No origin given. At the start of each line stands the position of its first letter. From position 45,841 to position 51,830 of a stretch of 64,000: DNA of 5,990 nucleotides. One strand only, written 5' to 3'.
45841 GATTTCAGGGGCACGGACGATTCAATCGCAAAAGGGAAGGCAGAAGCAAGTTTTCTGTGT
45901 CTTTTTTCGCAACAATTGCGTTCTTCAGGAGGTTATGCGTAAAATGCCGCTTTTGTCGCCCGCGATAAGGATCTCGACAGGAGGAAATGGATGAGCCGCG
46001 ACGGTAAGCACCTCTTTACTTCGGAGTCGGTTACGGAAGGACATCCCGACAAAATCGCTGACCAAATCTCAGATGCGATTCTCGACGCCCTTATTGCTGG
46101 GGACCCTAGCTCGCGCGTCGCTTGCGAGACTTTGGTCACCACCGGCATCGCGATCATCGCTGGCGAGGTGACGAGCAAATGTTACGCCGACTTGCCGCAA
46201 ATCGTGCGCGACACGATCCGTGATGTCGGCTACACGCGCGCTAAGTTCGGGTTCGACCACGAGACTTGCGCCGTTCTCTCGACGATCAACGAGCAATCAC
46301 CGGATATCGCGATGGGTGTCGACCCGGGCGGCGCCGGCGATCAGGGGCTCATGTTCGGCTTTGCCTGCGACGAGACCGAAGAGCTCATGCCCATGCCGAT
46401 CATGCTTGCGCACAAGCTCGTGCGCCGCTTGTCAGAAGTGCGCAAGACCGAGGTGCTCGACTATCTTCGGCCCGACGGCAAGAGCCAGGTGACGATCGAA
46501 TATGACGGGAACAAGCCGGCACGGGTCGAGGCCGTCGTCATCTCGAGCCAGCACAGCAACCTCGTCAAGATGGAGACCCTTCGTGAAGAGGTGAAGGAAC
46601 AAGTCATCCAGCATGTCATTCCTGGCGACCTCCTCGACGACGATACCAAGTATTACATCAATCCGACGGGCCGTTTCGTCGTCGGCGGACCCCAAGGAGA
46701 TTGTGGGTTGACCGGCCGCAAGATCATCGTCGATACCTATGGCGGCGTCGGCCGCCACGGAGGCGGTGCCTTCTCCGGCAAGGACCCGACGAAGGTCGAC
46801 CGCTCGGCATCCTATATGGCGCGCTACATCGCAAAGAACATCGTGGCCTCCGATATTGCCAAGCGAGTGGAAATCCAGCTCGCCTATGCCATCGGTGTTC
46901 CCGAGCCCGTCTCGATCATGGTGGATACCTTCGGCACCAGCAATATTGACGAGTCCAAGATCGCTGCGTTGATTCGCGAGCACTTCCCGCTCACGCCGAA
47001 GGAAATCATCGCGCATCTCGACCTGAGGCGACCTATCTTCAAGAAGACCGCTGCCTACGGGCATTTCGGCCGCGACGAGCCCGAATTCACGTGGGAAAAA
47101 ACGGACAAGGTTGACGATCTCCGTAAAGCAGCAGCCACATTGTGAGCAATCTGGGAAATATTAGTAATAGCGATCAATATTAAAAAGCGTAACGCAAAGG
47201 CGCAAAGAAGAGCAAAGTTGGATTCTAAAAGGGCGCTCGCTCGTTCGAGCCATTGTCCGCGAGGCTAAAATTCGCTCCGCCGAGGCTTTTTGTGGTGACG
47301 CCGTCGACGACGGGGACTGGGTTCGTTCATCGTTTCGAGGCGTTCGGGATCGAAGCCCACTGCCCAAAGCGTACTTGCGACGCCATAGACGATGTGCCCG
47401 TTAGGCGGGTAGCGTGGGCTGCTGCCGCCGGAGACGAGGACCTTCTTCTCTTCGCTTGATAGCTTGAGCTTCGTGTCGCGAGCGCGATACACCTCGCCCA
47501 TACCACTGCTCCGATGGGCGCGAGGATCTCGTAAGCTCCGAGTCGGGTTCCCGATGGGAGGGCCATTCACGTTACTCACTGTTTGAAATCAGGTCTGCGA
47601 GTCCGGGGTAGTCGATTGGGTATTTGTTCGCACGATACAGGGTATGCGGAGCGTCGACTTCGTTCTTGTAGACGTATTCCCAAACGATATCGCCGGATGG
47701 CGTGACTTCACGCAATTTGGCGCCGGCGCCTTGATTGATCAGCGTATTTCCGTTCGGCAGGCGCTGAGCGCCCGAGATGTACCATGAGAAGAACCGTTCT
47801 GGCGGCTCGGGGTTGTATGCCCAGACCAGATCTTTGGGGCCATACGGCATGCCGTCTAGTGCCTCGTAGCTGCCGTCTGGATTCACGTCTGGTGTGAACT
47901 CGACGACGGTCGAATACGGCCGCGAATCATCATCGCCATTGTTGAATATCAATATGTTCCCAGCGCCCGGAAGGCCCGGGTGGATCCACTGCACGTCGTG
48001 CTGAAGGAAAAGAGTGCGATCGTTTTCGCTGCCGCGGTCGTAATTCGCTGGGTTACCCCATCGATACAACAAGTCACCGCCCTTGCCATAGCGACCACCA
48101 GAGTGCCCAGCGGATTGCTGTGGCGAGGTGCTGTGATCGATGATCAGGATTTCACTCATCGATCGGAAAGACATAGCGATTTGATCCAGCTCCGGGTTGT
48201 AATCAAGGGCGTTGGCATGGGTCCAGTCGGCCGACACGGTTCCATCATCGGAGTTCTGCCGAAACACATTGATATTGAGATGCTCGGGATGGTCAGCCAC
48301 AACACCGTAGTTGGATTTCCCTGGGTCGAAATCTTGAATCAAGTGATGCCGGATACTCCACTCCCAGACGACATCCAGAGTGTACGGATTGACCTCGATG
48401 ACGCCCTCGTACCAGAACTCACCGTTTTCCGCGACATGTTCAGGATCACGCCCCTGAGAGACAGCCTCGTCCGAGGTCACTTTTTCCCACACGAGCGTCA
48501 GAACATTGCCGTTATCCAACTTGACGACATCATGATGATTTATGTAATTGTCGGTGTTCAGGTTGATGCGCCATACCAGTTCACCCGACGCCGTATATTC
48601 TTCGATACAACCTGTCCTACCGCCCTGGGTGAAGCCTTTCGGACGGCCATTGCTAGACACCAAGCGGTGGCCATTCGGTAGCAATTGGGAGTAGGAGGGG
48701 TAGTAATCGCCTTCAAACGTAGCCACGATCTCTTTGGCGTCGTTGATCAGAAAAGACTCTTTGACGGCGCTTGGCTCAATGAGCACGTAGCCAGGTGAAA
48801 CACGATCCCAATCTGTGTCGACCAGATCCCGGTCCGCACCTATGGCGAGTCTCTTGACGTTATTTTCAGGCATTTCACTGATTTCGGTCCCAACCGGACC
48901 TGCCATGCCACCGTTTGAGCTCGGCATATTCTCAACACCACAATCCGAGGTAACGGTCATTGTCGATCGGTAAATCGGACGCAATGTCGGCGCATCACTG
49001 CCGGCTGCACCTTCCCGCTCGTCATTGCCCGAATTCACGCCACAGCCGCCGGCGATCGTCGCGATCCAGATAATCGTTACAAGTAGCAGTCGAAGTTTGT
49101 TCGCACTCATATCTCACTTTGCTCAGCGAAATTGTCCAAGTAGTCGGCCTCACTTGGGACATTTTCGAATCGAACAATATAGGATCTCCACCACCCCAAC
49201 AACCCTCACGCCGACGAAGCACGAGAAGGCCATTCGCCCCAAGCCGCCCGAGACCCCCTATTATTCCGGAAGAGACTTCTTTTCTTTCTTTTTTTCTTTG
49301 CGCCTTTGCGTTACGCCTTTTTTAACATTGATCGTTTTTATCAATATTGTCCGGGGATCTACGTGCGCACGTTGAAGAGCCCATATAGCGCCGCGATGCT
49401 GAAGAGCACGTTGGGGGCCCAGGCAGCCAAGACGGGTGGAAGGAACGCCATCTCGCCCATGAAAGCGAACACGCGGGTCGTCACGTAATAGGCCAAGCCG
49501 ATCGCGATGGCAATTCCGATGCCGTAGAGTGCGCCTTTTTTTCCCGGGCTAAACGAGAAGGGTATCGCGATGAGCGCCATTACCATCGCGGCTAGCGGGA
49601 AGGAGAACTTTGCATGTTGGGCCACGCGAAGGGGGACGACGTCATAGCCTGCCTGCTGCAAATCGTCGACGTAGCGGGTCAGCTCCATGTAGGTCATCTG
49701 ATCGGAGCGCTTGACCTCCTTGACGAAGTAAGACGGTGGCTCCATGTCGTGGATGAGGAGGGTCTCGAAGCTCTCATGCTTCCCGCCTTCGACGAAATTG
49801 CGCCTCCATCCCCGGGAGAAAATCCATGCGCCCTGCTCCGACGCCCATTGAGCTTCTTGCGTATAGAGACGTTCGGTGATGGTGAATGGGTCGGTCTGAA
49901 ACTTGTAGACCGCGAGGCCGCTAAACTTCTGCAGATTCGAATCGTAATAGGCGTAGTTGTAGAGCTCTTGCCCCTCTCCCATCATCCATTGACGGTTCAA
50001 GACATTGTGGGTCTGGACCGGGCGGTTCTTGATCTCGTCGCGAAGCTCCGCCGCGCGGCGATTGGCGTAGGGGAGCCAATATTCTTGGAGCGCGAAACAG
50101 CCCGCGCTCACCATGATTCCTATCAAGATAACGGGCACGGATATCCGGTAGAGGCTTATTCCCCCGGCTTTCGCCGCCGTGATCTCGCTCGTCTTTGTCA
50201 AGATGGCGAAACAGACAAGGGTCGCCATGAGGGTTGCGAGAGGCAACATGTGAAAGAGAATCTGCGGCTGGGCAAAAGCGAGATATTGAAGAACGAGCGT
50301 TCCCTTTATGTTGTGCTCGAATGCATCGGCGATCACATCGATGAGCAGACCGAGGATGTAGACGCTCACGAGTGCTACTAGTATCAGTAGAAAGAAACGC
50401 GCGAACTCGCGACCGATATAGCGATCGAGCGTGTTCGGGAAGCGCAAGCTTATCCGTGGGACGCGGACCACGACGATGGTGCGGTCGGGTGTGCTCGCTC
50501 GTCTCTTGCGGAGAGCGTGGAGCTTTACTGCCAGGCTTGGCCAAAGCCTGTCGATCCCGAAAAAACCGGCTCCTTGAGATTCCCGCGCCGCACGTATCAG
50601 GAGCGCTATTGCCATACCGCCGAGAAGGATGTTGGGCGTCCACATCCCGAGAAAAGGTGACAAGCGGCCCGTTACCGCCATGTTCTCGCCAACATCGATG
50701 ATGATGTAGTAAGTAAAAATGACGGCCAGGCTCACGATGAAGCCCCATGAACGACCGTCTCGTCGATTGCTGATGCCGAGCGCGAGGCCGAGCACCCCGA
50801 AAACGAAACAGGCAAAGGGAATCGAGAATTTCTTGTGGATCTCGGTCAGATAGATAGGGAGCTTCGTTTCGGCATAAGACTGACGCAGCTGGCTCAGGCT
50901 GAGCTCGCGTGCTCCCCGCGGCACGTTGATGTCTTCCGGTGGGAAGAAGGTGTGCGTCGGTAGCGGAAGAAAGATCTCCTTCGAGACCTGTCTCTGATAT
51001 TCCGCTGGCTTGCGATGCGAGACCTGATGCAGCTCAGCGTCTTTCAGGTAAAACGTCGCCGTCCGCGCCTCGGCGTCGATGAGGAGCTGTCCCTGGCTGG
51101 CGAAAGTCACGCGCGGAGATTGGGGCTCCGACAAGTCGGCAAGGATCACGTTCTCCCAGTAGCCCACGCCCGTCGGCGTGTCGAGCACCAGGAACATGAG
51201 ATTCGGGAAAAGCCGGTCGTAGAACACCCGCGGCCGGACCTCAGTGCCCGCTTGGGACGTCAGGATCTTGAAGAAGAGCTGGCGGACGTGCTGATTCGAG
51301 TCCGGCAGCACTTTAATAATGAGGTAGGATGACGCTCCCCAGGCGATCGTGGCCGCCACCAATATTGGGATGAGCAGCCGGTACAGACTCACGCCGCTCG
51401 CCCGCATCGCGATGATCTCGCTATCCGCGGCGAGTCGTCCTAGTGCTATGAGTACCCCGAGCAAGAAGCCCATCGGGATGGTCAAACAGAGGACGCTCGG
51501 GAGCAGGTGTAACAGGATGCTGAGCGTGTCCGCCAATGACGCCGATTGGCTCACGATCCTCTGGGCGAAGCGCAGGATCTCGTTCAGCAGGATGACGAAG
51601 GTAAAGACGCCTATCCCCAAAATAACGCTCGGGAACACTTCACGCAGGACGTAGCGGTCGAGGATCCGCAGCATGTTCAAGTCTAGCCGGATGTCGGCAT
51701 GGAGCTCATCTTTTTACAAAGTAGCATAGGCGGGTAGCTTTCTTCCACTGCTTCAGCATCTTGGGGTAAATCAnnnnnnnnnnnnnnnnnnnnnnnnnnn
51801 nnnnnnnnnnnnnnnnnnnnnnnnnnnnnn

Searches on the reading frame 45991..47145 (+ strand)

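Call 13: search_protein_families(library=pfam, proteins=[window:45991-47145:+])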
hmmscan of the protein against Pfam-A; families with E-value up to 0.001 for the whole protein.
window:45991-47145:+ (384 aa): 3 families
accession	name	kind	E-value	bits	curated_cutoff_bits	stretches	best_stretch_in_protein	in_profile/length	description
PF02773.21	S-AdoMet_synt_C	-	1.3e-68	229.7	25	1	231-370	1-138/138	S-adenosylmethionine synthetase, C-terminal domain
PF02772.21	S-AdoMet_synt_M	-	8e-51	171.6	29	1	114-229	3-120/120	S-adenosylmethionine synthetase, central domain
PF00438.25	S-AdoMet_synt_N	-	2.4e-43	147.1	33.1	1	7-104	2-99/99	S-adenosylmethionine synthetase, N-terminal domain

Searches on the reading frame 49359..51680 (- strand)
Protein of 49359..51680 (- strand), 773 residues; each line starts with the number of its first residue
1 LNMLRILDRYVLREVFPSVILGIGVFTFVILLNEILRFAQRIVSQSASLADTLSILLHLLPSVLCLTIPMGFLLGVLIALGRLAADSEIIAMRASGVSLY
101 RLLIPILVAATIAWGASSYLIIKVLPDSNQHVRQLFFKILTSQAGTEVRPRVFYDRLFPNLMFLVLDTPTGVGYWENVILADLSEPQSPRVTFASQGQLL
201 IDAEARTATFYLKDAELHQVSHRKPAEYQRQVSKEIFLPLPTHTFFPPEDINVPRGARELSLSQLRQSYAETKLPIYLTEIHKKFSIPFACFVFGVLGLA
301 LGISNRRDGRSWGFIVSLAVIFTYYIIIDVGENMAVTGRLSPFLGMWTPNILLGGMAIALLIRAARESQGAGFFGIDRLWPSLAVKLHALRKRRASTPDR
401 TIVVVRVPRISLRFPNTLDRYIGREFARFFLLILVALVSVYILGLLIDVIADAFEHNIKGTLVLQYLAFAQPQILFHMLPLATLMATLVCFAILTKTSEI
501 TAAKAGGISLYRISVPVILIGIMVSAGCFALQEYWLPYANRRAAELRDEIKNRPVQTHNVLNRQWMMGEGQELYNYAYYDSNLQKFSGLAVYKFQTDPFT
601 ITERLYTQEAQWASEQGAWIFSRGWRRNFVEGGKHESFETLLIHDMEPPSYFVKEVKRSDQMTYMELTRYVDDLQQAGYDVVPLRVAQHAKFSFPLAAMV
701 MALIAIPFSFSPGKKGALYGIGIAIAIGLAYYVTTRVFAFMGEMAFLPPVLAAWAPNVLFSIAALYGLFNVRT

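Call 13: search_protein_families(library=pfam, proteins=[window:49359-51680:-])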
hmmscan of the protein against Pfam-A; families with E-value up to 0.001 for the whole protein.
window:49359-51680:- (773 aa): 1 family
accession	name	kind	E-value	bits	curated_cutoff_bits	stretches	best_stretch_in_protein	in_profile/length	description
PF03739.19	LptF_LptG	-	1.2e-153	511.8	27.9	2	9-363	1-353/353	Lipopolysaccharide export system permease LptF/LptG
